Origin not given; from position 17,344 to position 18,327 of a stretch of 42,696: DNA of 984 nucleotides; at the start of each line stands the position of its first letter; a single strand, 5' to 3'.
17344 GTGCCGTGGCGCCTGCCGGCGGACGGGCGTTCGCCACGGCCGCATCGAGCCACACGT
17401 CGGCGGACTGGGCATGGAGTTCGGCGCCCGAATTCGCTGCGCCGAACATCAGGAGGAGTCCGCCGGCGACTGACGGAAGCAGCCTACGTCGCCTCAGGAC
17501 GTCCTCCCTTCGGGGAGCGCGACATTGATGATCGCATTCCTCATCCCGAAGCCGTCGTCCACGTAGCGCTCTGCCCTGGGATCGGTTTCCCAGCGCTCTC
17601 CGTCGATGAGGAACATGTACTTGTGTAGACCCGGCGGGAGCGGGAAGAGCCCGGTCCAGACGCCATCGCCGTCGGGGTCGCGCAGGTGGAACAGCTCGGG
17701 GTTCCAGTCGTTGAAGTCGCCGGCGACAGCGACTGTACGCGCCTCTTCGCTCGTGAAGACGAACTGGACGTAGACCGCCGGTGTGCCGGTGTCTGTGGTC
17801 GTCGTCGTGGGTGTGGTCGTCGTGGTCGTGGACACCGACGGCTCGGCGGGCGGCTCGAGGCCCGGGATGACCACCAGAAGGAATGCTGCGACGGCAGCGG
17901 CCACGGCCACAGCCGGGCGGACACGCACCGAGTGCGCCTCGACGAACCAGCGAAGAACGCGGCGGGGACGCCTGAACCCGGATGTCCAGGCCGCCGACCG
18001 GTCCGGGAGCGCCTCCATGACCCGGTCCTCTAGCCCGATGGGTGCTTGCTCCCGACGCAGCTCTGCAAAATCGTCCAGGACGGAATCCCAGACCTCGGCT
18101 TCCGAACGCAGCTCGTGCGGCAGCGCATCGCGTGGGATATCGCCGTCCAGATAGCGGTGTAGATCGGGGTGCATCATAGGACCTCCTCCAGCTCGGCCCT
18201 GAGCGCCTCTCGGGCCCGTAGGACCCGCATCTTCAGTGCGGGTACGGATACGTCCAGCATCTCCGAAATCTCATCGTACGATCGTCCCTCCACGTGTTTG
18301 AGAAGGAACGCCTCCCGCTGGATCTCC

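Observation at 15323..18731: ECF sigma operon whose anti-sigma factor and outer-membrane partner both carry a CBM48/AMPK-beta-like module: candidate new envelope signalling system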

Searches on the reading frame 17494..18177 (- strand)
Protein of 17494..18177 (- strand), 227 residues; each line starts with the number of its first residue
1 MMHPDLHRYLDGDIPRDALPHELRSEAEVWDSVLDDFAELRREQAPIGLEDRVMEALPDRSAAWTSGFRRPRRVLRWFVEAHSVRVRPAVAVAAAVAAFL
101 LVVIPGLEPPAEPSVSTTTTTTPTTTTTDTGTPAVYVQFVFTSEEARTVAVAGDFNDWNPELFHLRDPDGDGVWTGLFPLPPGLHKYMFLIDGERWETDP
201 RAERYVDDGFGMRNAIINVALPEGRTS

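Call 3: search_protein_families(library=pfam, proteins=[window:17494-18177:-], max_evalue=1)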
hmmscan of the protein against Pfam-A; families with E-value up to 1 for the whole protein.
window:17494-18177:- (227 aa): 4 families
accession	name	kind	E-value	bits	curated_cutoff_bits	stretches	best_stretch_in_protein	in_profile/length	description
PF16561.11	AMPK1_CBM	-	6.6e-10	39.5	26.8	1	141-220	7-80/85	Glycogen recognition site of AMP-activated protein kinase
PF02922.24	CBM_48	-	3.5e-07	30.9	22.4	1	137-198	13-79/83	Carbohydrate-binding module 48 (Isoamylase N-terminal domain)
PF16479.10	DUF5056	-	0.013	16.2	28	0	37-65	9-37/93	Domain of unknown function (DUF5056)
PF21827.1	New_glue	-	0.028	14.6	31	1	94-133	9-43/94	New glue protein family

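Call 4: search_protein_families(library=ncbifam, proteins=[window:17494-18177:-], max_evalue=1)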
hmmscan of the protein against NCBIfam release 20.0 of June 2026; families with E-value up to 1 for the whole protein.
window:17494-18177:- (227 aa): 8 families
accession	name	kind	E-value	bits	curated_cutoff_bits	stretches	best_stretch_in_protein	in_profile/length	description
NF003811.1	PRK05402.1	equivalog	8.3e-05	21.3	741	1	136-195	30-89/619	1,4-alpha-glucan branching protein GlgB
NF052375.1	antisigma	equivalog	9.7e-05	22.5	100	1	22-152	27-154/217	anti-sigma factor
TIGR01515.1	branching_enzym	equivalog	0.00015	20.5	463.95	1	137-187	30-80/607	1,4-alpha-glucan branching enzyme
NF008967.0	PRK12313.1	equivalog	0.00024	19.6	577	1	137-195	40-97/633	1,4-alpha-glucan branching protein GlgB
NF009221.0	PRK12568.1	equivalog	0.0043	15.1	1270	1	137-189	155-206/745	1,4-alpha-glucan branching enzyme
NF011294.0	PRK14706.1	equivalog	0.0054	15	1284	1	127-205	35-110/642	1,4-alpha-glucan branching enzyme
NF038083.1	CU044_5270_fam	subfamily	0.0065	16.3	100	1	52-127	11-67/284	CU044_5270 family protein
NF041944.1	Xylase_Ferestase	equivalog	0.15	10.1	1200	1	136-206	370-438/694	bifunctional endo-1,4-beta-xylanase/feruloyl esterase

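Call 12: find_homologous_proteins(query=window:17494-18177:-, max_evalue=0.001)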
Query window:17494-18177:- (227 aa): 587 proteins with E <= 0.001 among 4920 candidates; the best 120 are listed.
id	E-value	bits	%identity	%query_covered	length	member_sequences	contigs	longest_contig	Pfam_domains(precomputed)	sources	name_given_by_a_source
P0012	6.6e-150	515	100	100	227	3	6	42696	PF02922.25,PF16561.12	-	-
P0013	6.9e-79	283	58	100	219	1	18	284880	PF02922.25,PF16561.12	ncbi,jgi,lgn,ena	-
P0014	1.2e-78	282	60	100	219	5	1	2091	PF02922.25,PF16561.12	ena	-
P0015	2.8e-77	277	58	100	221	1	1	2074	PF02922.25,PF16561.12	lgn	-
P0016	4.7e-76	273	58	100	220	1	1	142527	PF02922.25,PF16561.12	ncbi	ncbi:MAG TPA: hypothetical protein VF158_00610 [Longimicrobiales bacterium]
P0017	2.4e-75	271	56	100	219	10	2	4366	PF02922.25,PF16561.12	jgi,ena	-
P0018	1.5e-74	268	58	100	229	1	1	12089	PF02922.25,PF16561.12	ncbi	-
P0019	6.2e-74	266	56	100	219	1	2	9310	PF02922.25,PF16561.12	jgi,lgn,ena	-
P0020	6.8e-74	266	57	100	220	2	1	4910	PF02922.25,PF16561.12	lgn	-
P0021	1.3e-71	259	57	100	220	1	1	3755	PF16561.12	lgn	-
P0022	1.5e-68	249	54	100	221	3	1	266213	PF02922.25,PF16561.12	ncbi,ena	ncbi:MAG TPA: isoamylase early set domain-containing protein [Longimicrobiales bacterium]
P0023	4.8e-68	247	57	100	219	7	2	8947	PF02922.25,PF16561.12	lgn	-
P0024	2.4e-66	241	53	100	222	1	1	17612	PF02922.25,PF16561.12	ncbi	ncbi:MAG TPA: isoamylase early set domain-containing protein [Longimicrobiales bacterium]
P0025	1.2e-65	239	52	100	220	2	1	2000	PF02922.25,PF16561.12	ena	-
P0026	2.6e-65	238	53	100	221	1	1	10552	PF02922.25,PF16561.12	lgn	-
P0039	3.0e-60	222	50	97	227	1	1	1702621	PF02922.25,PF16561.12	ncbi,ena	-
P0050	8.1e-59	217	50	98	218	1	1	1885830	PF02922.25,PF16561.12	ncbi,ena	-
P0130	1.0e-53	200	47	100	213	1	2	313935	PF02922.25,PF16561.12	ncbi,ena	-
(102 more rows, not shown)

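Call 14: find_encoding_contigs(protein=P0039, flank=5000, max_places=2)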
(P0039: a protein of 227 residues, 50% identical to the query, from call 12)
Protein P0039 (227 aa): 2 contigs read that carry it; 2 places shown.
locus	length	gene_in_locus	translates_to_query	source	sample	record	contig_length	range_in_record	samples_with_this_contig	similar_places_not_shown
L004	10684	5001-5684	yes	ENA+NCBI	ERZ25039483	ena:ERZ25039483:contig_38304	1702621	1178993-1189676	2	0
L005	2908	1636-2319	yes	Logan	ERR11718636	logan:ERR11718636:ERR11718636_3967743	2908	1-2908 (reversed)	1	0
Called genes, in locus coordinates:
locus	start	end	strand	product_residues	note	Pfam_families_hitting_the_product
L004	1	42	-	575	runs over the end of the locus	PF07715:Plug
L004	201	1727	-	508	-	PF02789:Peptidase_M17_N, PF00883:Peptidase_M17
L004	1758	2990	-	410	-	PF00180:Iso_dh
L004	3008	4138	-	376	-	PF00285:Citrate_synt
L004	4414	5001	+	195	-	PF07638:Sigma70_ECF (weak), PF04542:Sigma70_r2, PF08281:Sigma70_r4_2, PF04545:Sigma70_r4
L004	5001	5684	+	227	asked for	PF16561:AMPK1_CBM, PF02922:CBM_48 (weak)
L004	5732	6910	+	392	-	PF16561:AMPK1_CBM (weak)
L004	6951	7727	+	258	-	-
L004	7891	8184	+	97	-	-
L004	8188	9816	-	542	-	PF01546:Peptidase_M20, PF07687:M20_dimer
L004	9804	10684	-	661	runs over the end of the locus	PF17148:DUF5117, PF16313:DUF4953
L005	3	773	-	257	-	?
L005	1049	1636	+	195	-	PF07638:Sigma70_ECF (weak), PF04542:Sigma70_r2, PF08281:Sigma70_r4_2, PF04545:Sigma70_r4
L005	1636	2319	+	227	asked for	PF16561:AMPK1_CBM, PF02922:CBM_48 (weak)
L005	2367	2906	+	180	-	?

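Call 15: find_encoding_contigs(protein=P0050, flank=5000, max_places=2)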
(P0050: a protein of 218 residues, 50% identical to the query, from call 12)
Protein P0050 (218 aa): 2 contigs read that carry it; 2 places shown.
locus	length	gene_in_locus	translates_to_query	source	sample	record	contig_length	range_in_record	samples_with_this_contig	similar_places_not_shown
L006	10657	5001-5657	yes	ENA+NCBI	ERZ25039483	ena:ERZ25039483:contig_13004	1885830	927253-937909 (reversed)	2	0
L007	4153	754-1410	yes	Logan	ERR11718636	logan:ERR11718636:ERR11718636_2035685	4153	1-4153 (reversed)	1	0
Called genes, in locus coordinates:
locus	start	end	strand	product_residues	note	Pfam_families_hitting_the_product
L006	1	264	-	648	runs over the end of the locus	-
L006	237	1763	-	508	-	PF02789:Peptidase_M17_N, PF00883:Peptidase_M17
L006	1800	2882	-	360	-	PF00180:Iso_dh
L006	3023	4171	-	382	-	PF00285:Citrate_synt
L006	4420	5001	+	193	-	PF07638:Sigma70_ECF (weak), PF04542:Sigma70_r2, PF08281:Sigma70_r4_2, PF04545:Sigma70_r4 (weak)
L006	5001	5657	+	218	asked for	PF02922:CBM_48 (weak), PF16561:AMPK1_CBM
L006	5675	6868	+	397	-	PF16561:AMPK1_CBM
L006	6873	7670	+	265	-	-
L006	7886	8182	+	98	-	-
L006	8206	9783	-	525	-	PF01546:Peptidase_M20, PF07687:M20_dimer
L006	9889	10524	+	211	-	PF02230:Abhydrolase_2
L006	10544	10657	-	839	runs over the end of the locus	PF17162:DUF5118 (faint), PF17148:DUF5117, PF16313:DUF4953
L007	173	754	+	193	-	PF07638:Sigma70_ECF (weak), PF04542:Sigma70_r2, PF08281:Sigma70_r4_2, PF04545:Sigma70_r4 (weak)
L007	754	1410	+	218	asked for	PF02922:CBM_48 (weak), PF16561:AMPK1_CBM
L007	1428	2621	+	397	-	PF16561:AMPK1_CBM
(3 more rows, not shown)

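Call 16: find_encoding_contigs(protein=P0130, flank=5000, max_places=2)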
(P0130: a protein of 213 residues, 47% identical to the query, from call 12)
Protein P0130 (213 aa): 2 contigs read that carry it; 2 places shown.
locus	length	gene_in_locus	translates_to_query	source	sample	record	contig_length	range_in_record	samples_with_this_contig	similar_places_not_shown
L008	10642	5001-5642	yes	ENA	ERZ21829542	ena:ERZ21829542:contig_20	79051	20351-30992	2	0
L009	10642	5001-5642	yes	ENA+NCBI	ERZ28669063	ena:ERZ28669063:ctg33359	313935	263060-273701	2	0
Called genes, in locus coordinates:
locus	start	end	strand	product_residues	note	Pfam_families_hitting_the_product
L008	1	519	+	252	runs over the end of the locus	PF00005:ABC_tran, PF13304:AAA_21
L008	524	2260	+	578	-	PF16949:ABC_tran_2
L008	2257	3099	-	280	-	-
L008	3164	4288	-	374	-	PF01168:Ala_racemase_N, PF14031:D-ser_dehydrat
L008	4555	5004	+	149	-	PF04542:Sigma70_r2, PF07638:Sigma70_ECF (weak), PF08281:Sigma70_r4_2, PF04545:Sigma70_r4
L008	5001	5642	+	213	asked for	PF02922:CBM_48 (weak), PF16561:AMPK1_CBM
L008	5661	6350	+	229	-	-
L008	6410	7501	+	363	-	PF00108:Thiolase_N (weak), PF08545:ACP_syn_III, PF08541:ACP_syn_III_C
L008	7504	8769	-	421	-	PF03453:MoeA_N, PF00994:MoCF_biosynth, PF03454:MoeA_C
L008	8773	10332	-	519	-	PF02113:Peptidase_S13, PF13354:Beta-lactamase2 (weak)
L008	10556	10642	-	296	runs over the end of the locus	PF13505:OMP_b-brl (weak)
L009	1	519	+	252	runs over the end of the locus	PF00005:ABC_tran, PF13304:AAA_21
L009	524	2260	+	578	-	PF16949:ABC_tran_2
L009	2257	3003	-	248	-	-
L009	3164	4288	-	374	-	PF01168:Ala_racemase_N, PF14031:D-ser_dehydrat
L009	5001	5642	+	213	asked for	PF02922:CBM_48 (weak), PF16561:AMPK1_CBM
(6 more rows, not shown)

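Call 27: search_solved_structures(query=window:17494-18177:-, max_evalue=1, show_alignments=3)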
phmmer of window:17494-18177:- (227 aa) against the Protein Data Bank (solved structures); distinct sequences matched with E-value up to 1: 22.
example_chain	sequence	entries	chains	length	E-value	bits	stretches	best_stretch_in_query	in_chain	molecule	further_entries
2f15_A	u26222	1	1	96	4.9e-06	29.3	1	141-220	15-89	5'-AMP-activated protein kinase, beta-2 subunit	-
2lu3_A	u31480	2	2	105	5.1e-06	29.2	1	140-220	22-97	5'-AMP-activated protein kinase subunit beta-2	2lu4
4y0g_A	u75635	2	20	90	6.8e-06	28.8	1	141-219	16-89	5'-AMP-activated protein kinase subunit beta-2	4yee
4rer_B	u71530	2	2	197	3.7e-05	26.4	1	142-219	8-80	5'-AMP-activated protein kinase subunit beta-2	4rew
7jhg_B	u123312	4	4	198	3.8e-05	26.4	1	142-219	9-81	5'-AMP-activated protein kinase subunit beta-2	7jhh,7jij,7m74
6b2e_B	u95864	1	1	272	4.3e-05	26.2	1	140-219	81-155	5'-AMP-activated protein kinase subunit beta-2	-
1z0n_A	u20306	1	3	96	0.00014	24.5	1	146-220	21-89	5'-AMP-activated protein kinase, beta-1 subunit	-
1z0m_A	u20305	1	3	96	0.00015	24.5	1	146-220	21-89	5'-AMP-activated protein kinase, beta-1 subunit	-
4yef_A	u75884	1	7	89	0.00021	24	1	146-219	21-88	5'-AMP-activated protein kinase subunit beta-1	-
4qfg_B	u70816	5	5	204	0.00027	23.6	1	146-220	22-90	5'-AMP-activated protein kinase subunit beta-1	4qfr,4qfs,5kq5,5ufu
6c9f_B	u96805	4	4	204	0.00036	23.2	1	146-220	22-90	5'-AMP-activated protein kinase subunit beta-1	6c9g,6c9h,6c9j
5t5t_B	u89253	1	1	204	0.00036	23.2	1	146-220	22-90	5'-AMP-activated protein kinase subunit beta-1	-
6e4t_B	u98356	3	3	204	0.00092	21.9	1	146-220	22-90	5'-AMP-activated protein kinase subunit beta-1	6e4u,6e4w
6joy_A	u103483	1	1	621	0.0018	20.9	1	143-197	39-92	1,4-alpha-glucan branching enzyme GlgB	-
4zhx_B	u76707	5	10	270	0.002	20.8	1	146-219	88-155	5'-AMP-activated protein kinase subunit beta-1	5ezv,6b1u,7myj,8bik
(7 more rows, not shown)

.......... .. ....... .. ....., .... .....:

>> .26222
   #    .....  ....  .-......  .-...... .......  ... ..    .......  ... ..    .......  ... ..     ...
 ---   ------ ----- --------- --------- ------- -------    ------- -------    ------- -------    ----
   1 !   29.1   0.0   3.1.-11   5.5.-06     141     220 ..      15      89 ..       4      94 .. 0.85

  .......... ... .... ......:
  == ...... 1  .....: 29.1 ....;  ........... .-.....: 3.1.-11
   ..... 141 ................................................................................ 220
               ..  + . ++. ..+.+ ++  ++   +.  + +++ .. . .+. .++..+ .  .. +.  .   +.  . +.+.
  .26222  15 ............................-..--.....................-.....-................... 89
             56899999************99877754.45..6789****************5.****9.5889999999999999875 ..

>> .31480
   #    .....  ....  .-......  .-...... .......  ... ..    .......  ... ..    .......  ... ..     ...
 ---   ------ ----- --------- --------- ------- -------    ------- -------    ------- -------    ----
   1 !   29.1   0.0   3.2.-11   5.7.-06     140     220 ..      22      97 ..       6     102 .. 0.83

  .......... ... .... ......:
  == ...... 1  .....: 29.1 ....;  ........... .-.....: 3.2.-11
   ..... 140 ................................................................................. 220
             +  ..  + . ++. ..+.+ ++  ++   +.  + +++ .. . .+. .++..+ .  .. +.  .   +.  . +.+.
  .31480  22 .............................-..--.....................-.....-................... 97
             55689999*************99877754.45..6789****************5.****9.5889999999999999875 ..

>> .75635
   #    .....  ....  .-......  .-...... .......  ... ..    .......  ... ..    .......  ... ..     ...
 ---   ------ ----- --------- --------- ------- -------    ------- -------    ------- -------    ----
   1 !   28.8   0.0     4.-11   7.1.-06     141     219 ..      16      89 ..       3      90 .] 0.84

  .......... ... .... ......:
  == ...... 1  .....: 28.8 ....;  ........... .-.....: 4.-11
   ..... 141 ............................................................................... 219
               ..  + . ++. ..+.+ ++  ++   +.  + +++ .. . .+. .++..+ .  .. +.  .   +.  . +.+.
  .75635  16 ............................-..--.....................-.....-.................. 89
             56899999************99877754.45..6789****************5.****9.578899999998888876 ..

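Call 30: find_related_loci(query=A4, collection=genome_contigs, flank=6000)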
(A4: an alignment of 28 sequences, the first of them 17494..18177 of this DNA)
Query A4 (227 aa) in genome_contigs; peptide patterns used: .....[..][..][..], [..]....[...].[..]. (x = any residue, [..] = any of these).
300 stretches matched a pattern; 208 encode a relative of the query (tblastn E <= 1e-3); the best 80 are kept; 80 distinct loci.
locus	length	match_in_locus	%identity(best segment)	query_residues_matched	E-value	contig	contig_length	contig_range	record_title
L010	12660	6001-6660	58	1-227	2e-79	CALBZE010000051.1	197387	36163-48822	MAG TPA_asm: uncultured bacterium isolate SRR5251193_bin.70_CONCOCT_v1.1_MAG genome assembly, contig: ERZ795068.61, whol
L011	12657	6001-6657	60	1-226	4e-77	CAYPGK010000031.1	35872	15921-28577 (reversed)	MAG TPA_asm: uncultured Gemmatimonadaceae bacterium isolate SRP268622_co1_34 genome assembly, contig: NODE_2243_length_3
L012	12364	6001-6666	54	1-227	3e-70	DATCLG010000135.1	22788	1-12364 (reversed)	MAG TPA_asm: Longimicrobiales bacterium isolate SMAG_U7116 k141_201973, whole genome shotgun sequence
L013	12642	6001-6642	53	5-223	1e-66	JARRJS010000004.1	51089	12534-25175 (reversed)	MAG: Gemmatimonadota bacterium isolate Spart_026_MAG scaffold_126, whole genome shotgun sequence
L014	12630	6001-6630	51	5-220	8e-63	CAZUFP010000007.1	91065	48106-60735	MAG TPA_asm: uncultured Gemmatimonadaceae bacterium isolate binchicken_co150_211 genome assembly, contig: NODE_379_lengt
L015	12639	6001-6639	57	1-219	5e-62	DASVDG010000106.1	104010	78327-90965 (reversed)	MAG TPA_asm: Longimicrobiales bacterium isolate SMAG_U2027 k141_1432380, whole genome shotgun sequence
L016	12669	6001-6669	52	1-227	4e-61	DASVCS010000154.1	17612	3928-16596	MAG TPA_asm: Longimicrobiales bacterium isolate SMAG_U2013 k141_372632, whole genome shotgun sequence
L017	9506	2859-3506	49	2-226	1e-60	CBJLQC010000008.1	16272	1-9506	MAG TPA_asm: uncultured bacterium isolate SRR28262196_concoct_1 genome assembly, contig: ERZ27336828.166, whole genome s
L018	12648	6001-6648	52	1-222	1e-59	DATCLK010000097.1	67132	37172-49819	MAG TPA_asm: Longimicrobiales bacterium isolate SMAG_U7120 k141_567575, whole genome shotgun sequence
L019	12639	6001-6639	52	1-222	4e-59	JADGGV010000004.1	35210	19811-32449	MAG: Gemmatimonadetes bacterium isolate HOG88 NODE_484_length_35210_cov_40.538834, whole genome shotgun sequence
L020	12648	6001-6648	51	1-222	2e-58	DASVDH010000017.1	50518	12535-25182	MAG TPA_asm: Longimicrobiales bacterium isolate SMAG_U2028 k141_1567062, whole genome shotgun sequence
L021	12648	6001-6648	50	1-223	1e-55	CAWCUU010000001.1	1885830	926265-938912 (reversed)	MAG: uncultured Gemmatimonadales bacterium isolate MFD01721.bin.1.82 genome assembly, contig: contig_13004, whole genome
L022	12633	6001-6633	46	2-227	1e-55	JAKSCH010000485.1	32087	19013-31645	MAG: Gemmatimonadetes bacterium isolate MAG.277 k141_12447720, whole genome shotgun sequence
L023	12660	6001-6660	45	1-222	7e-55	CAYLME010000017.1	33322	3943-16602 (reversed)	MAG TPA_asm: uncultured Gemmatimonadaceae bacterium isolate binchicken_co350_48 genome assembly, contig: NODE_1837_lengt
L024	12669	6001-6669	49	1-222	1e-57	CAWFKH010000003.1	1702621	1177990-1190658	MAG: uncultured Gemmatimonadales bacterium isolate MFD01721.bin.1.4 genome assembly, contig: contig_38304, whole genome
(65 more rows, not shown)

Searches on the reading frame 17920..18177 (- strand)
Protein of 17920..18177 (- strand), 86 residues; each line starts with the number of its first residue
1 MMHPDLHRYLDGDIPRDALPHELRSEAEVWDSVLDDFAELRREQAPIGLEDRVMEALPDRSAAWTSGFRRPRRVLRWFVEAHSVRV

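Call 66: search_solved_structures(query=A5, max_evalue=10, show_alignments=2)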
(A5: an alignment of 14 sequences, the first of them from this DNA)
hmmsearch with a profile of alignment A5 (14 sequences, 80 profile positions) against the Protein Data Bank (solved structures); distinct sequences matched with E-value up to 10: 4.
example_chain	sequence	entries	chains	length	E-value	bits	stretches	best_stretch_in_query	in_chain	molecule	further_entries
5wuq_C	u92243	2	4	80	0.0023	21.5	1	5-62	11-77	Anti-sigma-W factor RsiW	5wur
9ci3_C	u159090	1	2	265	0.87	13.2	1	8-59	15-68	14-3-3 protein gamma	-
5cwh_A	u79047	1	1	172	1.5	12.4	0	23-69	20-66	Designed helical repeat protein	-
5h78_A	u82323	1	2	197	2.8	11.5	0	23-68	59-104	cAMP-dependent protein kinase type II-alpha regulatory subunit,DHR14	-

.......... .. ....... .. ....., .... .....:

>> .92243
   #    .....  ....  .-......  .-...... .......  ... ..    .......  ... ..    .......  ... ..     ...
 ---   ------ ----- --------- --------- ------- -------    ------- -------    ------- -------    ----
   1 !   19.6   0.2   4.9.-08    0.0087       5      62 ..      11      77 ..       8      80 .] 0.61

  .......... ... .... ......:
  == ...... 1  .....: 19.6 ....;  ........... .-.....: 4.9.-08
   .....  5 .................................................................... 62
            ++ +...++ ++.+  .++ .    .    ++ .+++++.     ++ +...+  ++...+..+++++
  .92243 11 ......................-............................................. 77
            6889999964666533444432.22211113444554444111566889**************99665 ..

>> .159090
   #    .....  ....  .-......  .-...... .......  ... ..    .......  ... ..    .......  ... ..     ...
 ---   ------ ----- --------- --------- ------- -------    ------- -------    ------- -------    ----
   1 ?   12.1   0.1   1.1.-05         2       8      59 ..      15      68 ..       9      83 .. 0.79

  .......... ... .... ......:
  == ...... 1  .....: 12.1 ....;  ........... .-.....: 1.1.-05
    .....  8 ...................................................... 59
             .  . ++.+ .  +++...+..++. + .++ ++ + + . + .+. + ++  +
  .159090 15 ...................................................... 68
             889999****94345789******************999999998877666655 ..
